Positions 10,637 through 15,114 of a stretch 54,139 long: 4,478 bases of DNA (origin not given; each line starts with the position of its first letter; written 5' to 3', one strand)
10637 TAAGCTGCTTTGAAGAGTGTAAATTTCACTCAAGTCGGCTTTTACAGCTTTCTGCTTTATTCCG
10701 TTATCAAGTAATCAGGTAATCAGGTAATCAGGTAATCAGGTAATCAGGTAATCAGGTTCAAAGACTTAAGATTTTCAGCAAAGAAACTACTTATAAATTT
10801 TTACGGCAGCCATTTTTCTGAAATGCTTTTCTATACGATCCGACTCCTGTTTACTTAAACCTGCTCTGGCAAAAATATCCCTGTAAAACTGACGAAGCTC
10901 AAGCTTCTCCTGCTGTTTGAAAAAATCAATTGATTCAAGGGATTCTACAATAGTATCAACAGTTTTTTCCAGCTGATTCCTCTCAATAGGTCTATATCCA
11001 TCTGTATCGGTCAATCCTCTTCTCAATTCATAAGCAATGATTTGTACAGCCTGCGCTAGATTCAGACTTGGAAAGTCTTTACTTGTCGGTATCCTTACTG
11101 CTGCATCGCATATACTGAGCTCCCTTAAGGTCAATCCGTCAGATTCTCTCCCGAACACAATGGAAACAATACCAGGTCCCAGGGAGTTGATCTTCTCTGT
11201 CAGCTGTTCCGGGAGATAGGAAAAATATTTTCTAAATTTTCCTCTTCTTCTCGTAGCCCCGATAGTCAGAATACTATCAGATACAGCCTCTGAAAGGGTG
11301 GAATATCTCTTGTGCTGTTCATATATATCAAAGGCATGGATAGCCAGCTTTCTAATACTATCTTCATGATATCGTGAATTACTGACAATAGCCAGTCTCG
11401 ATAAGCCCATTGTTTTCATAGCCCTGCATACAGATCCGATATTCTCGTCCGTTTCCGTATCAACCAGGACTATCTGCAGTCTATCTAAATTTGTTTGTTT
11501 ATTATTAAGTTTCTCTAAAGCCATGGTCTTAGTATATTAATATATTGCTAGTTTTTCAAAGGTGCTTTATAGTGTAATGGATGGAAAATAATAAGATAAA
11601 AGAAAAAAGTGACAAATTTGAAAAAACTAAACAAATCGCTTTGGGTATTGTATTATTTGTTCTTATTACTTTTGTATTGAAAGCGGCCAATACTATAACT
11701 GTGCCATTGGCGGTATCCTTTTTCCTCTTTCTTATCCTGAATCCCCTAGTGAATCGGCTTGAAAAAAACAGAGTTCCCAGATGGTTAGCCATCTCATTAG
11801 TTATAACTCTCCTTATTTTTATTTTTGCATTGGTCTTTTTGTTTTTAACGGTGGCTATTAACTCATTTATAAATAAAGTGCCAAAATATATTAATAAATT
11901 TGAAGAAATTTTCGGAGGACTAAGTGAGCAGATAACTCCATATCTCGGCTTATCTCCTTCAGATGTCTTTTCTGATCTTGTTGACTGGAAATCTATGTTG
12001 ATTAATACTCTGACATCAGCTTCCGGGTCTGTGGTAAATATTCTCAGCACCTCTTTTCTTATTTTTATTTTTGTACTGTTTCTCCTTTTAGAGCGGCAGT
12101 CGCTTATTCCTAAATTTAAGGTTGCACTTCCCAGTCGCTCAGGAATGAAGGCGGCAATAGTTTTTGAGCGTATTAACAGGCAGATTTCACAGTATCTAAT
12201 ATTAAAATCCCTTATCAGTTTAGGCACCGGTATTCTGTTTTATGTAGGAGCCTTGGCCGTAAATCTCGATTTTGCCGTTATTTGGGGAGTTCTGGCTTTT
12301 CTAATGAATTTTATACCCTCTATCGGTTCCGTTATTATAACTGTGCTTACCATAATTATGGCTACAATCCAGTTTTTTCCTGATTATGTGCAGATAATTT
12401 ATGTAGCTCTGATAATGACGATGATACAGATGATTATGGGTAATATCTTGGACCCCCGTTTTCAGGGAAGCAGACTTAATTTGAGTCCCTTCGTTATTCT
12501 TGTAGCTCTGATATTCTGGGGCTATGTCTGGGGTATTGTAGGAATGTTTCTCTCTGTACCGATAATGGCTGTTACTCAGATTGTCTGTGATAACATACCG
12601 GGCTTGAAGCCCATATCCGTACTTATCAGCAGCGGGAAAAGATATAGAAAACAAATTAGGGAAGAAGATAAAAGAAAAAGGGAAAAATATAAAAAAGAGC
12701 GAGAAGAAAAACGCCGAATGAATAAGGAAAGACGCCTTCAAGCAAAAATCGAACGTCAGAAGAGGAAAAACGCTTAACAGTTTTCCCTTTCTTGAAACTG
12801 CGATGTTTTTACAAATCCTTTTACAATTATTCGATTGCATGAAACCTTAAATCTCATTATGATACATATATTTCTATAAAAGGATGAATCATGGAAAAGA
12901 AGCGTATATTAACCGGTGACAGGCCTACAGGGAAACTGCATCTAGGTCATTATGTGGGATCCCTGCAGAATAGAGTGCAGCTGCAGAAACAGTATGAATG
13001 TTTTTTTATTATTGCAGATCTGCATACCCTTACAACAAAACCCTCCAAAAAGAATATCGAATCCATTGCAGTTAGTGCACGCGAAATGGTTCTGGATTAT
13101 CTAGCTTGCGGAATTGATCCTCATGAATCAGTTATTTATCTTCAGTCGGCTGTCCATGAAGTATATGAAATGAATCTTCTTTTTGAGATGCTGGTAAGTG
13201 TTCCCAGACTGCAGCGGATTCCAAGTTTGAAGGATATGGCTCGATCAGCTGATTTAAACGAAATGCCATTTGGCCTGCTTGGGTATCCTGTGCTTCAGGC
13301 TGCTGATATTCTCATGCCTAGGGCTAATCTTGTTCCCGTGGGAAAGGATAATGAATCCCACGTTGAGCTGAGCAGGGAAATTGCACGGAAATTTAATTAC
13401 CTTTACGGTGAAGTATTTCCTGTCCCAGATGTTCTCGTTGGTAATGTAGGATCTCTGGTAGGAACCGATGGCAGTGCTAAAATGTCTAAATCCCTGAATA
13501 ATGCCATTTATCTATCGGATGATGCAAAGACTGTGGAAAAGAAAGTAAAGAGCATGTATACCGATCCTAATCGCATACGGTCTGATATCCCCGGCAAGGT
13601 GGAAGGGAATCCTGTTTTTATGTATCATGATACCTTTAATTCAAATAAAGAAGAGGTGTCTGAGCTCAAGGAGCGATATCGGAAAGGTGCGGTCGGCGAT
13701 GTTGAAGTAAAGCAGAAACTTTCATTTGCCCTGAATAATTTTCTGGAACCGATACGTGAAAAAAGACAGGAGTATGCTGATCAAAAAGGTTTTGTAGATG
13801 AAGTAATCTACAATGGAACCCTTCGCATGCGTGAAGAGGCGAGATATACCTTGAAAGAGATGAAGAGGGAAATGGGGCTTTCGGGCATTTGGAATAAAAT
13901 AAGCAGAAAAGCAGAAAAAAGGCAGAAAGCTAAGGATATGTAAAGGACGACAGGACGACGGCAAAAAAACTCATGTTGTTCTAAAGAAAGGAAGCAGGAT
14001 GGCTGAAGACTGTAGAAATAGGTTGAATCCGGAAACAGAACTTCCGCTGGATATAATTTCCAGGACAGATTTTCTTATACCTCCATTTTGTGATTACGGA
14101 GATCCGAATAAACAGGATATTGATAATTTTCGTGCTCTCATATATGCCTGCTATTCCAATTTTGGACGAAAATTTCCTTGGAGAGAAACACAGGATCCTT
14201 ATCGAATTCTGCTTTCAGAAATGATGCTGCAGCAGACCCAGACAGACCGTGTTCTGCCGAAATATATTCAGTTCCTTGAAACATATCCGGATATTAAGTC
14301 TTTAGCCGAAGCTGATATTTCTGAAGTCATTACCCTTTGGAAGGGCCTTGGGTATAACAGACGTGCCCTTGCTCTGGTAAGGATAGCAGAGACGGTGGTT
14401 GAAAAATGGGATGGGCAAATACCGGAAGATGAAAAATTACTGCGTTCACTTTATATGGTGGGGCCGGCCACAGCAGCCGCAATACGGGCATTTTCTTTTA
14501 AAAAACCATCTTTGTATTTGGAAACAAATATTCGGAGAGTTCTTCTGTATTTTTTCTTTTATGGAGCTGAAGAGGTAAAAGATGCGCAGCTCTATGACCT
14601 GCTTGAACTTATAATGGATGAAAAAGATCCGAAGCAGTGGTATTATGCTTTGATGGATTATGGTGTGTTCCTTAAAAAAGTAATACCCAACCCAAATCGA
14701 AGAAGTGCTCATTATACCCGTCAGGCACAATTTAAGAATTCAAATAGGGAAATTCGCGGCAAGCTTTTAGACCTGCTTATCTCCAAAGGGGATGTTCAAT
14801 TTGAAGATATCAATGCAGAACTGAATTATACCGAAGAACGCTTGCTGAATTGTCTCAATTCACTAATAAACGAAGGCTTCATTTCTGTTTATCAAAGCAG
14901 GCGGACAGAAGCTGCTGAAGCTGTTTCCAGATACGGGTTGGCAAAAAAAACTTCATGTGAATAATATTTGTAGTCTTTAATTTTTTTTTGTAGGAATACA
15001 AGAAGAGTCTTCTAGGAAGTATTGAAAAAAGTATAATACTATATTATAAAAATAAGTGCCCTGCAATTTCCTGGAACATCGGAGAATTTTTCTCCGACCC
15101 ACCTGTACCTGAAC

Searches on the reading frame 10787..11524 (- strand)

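Call 25: search_protein_families(library=pfam, proteins=[window:10787-11524:-], max_evalue=0.00001)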
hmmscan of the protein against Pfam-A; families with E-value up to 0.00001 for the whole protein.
window:10787-11524:- (245 aa): 1 family
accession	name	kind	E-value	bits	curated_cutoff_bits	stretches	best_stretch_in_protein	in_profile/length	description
PF00588.24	SpoU_methylase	-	1e-24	87.7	29.7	1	16-165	2-142/142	SpoU rRNA Methylase family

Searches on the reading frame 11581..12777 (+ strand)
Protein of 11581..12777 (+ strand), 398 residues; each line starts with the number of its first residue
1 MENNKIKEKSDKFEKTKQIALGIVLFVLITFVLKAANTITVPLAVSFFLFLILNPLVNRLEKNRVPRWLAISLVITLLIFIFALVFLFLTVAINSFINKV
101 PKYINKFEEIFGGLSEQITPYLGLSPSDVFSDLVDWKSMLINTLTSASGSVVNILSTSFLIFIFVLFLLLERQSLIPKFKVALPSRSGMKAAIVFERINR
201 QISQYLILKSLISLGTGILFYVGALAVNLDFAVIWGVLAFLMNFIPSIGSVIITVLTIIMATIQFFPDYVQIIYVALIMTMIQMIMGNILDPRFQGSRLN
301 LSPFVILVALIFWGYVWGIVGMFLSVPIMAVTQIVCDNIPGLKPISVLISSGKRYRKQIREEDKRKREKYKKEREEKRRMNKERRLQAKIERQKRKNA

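Call 25: search_protein_families(library=pfam, proteins=[window:11581-12777:+], max_evalue=0.00001)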
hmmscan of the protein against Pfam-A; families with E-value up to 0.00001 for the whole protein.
window:11581-12777:+ (398 aa): 1 family
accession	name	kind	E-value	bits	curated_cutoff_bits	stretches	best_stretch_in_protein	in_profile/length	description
PF01594.21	AI-2E_transport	-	1.1e-60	205.9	34.3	1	21-339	3-326/327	AI-2E family transporter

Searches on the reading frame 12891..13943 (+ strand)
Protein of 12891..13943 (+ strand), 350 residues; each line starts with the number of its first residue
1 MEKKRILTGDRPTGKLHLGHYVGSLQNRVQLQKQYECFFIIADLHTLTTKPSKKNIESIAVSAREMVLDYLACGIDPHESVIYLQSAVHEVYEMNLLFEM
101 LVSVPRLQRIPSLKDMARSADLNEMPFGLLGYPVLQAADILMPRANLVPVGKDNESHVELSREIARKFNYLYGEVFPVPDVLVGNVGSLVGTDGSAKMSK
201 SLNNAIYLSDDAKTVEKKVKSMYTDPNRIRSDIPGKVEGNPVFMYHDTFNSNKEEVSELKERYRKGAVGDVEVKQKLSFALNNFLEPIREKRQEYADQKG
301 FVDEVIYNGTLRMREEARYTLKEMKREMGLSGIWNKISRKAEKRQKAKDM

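Call 25: search_protein_families(library=pfam, proteins=[window:12891-13943:+], max_evalue=0.00001)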
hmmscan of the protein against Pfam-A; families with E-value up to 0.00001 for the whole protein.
window:12891-13943:+ (350 aa): 1 family
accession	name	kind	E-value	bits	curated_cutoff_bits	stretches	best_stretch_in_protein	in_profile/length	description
PF00579.31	tRNA-synt_1b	-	2.6e-81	273.6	21.1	1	3-286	5-292/292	tRNA synthetases class I (W and Y)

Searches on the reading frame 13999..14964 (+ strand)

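Call 25: search_protein_families(library=pfam, proteins=[window:13999-14964:+], max_evalue=0.00001)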
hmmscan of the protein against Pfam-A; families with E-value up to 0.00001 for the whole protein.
window:13999-14964:+ (321 aa): 1 family
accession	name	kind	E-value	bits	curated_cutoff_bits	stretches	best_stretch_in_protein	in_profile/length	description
PF00730.31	HhH-GPD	-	2.6e-12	47.5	26.2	1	73-191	2-92/108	HhH-GPD superfamily base excision DNA repair protein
